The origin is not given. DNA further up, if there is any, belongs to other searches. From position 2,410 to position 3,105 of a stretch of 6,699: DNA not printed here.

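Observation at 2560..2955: Repressor-like ORF reads through the dif-like site; its one deviation from canonical dif removes an in-frame stop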

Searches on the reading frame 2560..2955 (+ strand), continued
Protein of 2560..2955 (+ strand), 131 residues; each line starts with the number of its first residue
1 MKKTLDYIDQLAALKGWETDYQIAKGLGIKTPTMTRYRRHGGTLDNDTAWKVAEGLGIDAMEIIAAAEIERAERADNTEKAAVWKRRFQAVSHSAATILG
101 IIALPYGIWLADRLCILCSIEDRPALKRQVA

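Call 61: find_encoding_contigs(protein=P0157, flank=8000, max_places=3)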
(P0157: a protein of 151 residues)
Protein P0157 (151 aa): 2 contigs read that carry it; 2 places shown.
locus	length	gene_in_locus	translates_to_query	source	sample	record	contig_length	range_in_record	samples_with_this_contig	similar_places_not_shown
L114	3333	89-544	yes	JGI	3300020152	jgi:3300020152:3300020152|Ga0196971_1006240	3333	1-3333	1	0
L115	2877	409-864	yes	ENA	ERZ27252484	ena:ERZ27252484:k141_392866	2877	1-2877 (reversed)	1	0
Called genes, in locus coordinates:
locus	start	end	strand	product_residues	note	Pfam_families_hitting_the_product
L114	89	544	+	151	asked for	PF12472:DUF3693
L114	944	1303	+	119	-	-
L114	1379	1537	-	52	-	-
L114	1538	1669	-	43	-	-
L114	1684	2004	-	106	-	-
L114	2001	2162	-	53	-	-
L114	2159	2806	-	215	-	PF00959:Phage_lysozyme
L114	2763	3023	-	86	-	-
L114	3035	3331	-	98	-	?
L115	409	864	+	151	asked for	PF12472:DUF3693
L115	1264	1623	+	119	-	-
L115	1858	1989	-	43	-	-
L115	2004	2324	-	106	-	-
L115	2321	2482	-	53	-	-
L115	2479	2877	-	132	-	?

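Call 62: find_encoding_contigs(protein=P0106, flank=8000, max_places=3)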
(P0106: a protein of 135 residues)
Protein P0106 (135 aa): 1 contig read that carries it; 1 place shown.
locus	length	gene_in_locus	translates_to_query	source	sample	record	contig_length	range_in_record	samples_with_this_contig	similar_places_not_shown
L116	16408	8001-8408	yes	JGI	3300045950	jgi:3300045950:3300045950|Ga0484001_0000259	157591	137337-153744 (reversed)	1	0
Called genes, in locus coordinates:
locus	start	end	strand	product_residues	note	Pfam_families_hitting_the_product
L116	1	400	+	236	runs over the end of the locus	PF11740:KfrA_N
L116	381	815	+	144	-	PF01724:DUF29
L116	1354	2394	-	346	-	PF05707:Zot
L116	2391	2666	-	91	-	PF10734:DUF2523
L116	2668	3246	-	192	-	-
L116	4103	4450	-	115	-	-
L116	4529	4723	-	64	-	PF05356:Phage_Coat_B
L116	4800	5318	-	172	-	PF05356:Phage_Coat_B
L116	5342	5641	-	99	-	PF02303:Phage_DNA_bind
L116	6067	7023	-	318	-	PF05144:Phage_CRI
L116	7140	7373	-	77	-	-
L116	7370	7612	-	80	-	-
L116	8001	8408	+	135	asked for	PF01381:HTH_3 (weak)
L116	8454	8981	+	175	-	-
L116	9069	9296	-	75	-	-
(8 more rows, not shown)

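Call 76: search_protein_families(library=ncbifam, proteins=[window:2560-2955:+], max_evalue=0.1)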
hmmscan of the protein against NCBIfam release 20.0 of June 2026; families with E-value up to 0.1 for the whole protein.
window:2560-2955:+ (131 aa): 2 families
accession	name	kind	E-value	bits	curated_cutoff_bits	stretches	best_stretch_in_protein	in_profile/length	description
NF007271.0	PRK09726.1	equivalog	0.06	13.3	79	1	16-68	25-75/88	type II toxin-antitoxin system antitoxin HipB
TIGR02293.1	TAS_TIGR02293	hypoth_equivalog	0.095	12.4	57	0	8-49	28-68/133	putative toxin-antitoxin system antitoxin component, TIGR02293 family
